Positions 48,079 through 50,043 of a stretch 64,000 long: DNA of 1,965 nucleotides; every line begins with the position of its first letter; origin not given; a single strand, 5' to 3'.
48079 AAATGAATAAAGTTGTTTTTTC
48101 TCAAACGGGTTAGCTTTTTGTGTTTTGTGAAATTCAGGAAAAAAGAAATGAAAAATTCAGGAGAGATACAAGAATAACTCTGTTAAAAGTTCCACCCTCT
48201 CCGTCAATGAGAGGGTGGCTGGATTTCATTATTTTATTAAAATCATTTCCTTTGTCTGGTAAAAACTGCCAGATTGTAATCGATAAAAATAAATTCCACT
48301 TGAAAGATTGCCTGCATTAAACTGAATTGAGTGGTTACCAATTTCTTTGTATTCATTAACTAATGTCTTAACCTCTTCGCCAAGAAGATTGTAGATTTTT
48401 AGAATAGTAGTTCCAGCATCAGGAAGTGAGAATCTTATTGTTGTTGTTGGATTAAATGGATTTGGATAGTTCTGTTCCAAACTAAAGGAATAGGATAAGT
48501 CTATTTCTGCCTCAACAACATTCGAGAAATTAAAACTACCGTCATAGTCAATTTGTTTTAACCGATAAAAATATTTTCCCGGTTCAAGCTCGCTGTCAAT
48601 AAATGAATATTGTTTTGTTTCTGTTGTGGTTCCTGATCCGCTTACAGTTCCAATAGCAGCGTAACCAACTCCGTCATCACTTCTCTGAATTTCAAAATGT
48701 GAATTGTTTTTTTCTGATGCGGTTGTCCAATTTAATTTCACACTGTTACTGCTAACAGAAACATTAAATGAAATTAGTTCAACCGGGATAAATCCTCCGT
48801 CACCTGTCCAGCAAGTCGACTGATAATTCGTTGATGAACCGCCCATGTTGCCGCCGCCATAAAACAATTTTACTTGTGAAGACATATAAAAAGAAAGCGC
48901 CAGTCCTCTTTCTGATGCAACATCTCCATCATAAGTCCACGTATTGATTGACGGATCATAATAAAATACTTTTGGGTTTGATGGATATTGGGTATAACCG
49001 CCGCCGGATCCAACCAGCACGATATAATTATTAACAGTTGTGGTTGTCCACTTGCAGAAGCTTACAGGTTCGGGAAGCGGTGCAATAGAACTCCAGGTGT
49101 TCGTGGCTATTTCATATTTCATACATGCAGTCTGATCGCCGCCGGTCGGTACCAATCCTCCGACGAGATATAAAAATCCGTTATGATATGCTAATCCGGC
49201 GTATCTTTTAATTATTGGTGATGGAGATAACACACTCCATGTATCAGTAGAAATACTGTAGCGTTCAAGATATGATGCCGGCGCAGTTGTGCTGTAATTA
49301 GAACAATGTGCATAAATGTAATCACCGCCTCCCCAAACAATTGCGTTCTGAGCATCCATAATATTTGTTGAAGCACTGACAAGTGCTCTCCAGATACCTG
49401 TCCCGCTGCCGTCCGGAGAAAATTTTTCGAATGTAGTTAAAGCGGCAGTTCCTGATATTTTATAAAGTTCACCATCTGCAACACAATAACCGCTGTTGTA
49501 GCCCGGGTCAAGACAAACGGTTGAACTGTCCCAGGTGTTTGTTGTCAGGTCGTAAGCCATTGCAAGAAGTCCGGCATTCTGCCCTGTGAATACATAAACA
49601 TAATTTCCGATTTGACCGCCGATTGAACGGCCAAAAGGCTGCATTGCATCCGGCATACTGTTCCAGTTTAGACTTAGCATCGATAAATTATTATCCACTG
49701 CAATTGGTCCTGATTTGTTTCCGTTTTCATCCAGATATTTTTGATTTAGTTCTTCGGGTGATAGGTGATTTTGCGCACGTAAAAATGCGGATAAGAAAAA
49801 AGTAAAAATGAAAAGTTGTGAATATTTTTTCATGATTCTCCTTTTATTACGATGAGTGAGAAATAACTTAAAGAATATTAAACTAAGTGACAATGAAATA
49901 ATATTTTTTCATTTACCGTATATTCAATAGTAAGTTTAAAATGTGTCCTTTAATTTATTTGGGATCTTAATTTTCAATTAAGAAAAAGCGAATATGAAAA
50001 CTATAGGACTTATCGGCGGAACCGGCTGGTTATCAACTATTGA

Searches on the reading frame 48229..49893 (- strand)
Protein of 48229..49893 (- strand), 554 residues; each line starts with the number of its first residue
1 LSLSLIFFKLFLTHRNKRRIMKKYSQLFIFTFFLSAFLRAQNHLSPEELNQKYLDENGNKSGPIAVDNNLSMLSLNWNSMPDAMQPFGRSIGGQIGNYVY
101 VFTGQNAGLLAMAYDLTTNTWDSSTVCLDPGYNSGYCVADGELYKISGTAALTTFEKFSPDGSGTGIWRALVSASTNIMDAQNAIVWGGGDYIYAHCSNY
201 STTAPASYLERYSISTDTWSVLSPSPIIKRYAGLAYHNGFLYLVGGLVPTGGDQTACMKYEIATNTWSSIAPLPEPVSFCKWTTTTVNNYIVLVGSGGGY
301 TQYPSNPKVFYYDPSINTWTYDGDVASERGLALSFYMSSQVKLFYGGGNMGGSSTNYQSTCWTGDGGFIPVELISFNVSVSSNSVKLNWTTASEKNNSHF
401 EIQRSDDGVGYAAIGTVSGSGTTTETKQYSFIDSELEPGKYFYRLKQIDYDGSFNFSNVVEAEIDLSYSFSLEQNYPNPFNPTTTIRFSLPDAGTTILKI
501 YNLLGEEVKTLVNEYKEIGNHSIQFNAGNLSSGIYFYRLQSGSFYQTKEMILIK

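Call 30: search_protein_families(library=pfam, proteins=[window:48229-49893:-], max_evalue=0.001)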
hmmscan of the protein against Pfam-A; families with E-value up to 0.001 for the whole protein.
window:48229-49893:- (554 aa): 8 families
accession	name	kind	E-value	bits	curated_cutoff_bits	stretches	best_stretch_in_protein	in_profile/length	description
PF13964.12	Kelch_6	-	2.5e-14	53.1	25.3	1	231-276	4-49/50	Kelch motif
PF18962.6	Por_Secre_tail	-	9.5e-12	45.5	27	1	476-551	2-74/75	Secretion system C-terminal sorting domain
PF01344.31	Kelch_1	-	1.7e-08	34.2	20.1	0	231-274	4-46/46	Kelch motif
PF24681.1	Kelch_KLHDC2_KLHL20_DRC7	-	1.1e-07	31.8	50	1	182-349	9-173/221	KLHDC2/KLHL20/DRC7 Kelch-repeats domain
PF13418.12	Kelch_4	-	2.1e-07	31.2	21.6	0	238-275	12-49/49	Galactose oxidase, central domain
PF24981.1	Beta-prop_ATRN-LZTR1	-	2.2e-07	30.8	50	1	205-350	13-170/289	Attractin/LZTR1 beta-propeller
PF13415.12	Kelch_3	-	6e-07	29.9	22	1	238-283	1-46/48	Galactose oxidase, central domain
PF07646.21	Kelch_2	-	0.00018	21.8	21.3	0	236-274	9-48/48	Kelch motif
